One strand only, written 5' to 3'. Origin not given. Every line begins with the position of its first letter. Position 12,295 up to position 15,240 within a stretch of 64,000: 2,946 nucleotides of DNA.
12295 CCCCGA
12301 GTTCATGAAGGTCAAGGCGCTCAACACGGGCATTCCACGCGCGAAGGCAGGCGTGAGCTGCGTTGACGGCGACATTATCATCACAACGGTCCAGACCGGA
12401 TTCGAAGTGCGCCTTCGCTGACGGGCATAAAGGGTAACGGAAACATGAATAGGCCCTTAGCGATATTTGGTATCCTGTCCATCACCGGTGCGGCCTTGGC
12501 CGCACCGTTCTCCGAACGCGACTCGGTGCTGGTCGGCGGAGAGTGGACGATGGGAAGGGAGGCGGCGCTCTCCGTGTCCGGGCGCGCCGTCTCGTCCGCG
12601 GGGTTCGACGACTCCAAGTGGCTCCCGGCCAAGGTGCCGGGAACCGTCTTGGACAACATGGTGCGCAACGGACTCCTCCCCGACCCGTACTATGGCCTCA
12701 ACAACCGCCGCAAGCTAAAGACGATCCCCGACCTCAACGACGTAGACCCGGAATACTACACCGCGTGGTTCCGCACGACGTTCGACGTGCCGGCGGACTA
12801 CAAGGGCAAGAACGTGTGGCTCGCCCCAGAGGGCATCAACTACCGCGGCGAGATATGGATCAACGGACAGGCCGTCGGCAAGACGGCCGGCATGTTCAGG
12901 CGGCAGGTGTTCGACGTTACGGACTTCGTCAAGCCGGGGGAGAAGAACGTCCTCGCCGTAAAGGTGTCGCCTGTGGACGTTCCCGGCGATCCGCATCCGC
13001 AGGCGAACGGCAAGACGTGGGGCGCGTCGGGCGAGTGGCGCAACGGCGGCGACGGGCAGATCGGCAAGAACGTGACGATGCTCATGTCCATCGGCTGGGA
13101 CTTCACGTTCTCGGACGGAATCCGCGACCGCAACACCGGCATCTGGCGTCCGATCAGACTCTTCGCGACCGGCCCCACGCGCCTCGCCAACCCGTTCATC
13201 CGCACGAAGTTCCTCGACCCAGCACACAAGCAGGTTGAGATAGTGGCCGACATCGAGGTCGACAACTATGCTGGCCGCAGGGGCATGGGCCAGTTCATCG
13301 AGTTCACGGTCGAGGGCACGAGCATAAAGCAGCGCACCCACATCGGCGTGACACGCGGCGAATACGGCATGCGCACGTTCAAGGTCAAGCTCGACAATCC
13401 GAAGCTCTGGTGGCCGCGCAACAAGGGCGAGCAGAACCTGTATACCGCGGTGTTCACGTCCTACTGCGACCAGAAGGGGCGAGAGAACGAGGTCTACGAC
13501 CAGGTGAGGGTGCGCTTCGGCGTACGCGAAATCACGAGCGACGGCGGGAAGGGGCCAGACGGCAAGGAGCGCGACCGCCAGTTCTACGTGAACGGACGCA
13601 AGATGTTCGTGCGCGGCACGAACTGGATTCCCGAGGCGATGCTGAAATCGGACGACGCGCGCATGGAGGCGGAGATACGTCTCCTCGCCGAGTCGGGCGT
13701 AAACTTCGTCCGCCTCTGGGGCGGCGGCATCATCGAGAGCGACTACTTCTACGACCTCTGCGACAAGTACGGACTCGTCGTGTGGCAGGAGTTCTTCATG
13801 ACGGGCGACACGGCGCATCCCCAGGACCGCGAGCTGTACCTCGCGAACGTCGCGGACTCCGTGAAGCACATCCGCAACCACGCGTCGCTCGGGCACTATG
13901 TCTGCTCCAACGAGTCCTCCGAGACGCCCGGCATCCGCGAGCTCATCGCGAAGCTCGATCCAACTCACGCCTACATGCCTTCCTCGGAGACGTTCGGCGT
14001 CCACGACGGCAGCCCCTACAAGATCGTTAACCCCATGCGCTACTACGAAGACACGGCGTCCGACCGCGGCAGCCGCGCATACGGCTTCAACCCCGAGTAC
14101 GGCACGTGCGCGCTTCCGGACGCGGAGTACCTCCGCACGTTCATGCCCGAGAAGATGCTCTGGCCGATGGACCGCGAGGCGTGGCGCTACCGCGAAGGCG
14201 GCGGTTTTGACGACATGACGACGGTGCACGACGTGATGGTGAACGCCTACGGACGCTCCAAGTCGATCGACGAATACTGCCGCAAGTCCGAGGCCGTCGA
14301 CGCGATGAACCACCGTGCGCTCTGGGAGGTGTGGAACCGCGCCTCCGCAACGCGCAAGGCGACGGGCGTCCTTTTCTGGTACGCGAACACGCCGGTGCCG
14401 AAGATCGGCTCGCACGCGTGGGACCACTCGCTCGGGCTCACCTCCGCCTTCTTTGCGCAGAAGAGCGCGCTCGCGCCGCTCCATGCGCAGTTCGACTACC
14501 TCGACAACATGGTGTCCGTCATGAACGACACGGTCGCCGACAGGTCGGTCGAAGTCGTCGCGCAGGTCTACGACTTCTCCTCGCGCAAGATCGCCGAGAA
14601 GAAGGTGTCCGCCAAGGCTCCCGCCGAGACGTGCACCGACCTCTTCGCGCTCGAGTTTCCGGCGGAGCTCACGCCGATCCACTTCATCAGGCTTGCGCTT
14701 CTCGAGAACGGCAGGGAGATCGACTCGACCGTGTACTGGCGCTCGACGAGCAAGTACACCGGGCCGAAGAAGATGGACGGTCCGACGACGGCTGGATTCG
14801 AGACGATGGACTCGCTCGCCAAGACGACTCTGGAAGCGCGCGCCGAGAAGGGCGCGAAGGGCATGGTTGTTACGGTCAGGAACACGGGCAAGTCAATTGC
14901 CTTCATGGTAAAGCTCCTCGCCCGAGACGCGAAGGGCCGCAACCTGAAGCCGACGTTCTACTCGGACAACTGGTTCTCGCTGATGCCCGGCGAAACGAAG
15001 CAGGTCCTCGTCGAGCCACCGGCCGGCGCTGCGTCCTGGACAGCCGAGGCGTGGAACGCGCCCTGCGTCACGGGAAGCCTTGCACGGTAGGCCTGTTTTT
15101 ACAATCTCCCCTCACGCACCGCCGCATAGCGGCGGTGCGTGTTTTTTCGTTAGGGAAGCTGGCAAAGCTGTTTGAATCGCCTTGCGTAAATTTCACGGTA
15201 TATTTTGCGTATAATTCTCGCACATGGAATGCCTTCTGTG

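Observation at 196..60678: Ten copies of a 66-nt promoter module: two tandem TTGCGY-N4-TTCACG units at a fixed 32-nt distance from an extended -10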

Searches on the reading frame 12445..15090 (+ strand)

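Call 6: search_protein_families(library=pfam, proteins=[window:12445-15090:+])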
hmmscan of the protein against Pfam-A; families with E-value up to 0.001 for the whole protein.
window:12445-15090:+ (881 aa): 9 families
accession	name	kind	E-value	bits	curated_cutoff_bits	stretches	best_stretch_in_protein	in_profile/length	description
PF22666.2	Glyco_hydro_2_N2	-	9.8e-28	97.7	27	1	55-235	7-167/167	Glycosyl hydrolase 2 galactose-binding domain-like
PF18368.7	Ig_GlcNase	-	4.2e-18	65.8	26.3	1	782-864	9-92/105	Exo-beta-D-glucosaminidase Ig-fold domain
PF02837.24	Glyco_hydro_2_N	-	1.8e-12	48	28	1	103-199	63-161/169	Glycosyl hydrolases family 2, sugar binding domain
PF00703.27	Glyco_hydro_2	-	2.2e-10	41.7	23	1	245-361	1-109/109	Glycosyl hydrolases family 2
PF17786.7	Mannosidase_ig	-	8e-09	36.4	23.4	1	690-771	5-91/91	Mannosidase Ig/CBM-like domain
PF17753.7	Ig_mannosidase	-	1.1e-07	31.9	22.6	1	791-872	1-71/81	Ig-fold domain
PF02836.23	Glyco_hydro_2_C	-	3.1e-07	30.3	21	1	376-504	4-152/302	Glycosyl hydrolases family 2, TIM barrel domain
PF21467.3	BetaGal_gal-bd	-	3.1e-05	24.5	27.3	1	107-149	2-42/62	Beta-galactosidase, galactose-binding domain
PF13364.12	BetaGal_ABD2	-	8.5e-05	23.7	23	1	104-174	34-106/112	Beta-galactosidase second all-beta domain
